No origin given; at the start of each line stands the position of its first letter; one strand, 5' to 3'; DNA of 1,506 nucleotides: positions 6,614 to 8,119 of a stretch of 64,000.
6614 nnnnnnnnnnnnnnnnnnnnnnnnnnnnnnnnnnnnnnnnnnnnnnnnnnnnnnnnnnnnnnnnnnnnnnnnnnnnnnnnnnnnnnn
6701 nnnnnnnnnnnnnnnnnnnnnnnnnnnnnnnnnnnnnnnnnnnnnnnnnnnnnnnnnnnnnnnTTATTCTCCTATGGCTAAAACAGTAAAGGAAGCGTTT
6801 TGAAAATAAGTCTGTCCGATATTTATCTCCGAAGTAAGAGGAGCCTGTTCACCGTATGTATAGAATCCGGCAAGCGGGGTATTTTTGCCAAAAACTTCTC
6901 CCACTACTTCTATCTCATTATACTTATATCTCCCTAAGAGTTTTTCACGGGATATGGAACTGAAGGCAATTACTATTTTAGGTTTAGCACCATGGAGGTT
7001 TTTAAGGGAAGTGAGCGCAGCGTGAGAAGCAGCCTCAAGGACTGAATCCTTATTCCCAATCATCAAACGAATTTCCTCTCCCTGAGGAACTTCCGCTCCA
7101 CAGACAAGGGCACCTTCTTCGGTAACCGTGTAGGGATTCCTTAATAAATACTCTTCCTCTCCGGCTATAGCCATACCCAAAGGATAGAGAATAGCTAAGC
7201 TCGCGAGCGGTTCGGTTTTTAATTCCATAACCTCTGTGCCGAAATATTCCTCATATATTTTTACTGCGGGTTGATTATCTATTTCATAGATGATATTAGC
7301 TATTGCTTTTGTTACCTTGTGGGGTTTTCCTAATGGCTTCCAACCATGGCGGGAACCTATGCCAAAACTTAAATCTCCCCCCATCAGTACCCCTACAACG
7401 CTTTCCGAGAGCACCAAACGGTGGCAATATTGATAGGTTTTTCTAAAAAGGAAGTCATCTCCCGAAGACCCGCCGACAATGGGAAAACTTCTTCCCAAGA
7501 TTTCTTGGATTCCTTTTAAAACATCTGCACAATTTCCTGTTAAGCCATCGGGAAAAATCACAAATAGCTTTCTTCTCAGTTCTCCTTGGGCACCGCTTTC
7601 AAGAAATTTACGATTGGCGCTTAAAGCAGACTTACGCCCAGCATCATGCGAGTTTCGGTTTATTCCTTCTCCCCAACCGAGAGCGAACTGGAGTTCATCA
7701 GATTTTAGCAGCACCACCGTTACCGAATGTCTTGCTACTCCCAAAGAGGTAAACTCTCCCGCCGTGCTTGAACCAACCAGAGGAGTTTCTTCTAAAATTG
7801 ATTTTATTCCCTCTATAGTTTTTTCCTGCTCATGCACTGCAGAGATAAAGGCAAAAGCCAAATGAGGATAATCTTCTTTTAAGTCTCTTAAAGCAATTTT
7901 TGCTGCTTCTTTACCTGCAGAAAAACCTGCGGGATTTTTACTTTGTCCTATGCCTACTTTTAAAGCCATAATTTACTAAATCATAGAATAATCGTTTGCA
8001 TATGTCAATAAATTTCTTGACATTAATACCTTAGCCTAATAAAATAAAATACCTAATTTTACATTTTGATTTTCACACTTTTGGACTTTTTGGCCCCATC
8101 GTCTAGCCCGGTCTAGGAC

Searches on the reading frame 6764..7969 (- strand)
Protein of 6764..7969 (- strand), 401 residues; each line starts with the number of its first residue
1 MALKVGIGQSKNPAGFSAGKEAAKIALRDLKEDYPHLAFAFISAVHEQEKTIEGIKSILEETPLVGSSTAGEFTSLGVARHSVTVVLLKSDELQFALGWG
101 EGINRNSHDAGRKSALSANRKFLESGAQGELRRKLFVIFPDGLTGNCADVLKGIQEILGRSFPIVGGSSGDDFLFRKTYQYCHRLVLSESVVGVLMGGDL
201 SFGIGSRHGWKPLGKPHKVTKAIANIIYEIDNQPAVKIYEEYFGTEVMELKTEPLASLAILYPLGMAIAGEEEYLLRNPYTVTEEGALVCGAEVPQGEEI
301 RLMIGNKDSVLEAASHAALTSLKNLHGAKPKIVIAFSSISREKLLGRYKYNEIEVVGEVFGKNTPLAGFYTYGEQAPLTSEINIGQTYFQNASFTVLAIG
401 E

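Call 5: search_protein_families(library=pfam, proteins=[window:6764-7969:-], max_evalue=0.01)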
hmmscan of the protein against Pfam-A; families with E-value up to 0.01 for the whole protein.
window:6764-7969:- (401 aa): 2 families
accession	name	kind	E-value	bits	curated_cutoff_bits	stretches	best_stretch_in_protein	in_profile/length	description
PF08495.15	FIST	-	9.1e-46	156.6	23.2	1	37-233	2-189/189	FIST N domain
PF10442.14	FIST_C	-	3.5e-29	102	28.5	1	235-377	1-131/131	FIST C domain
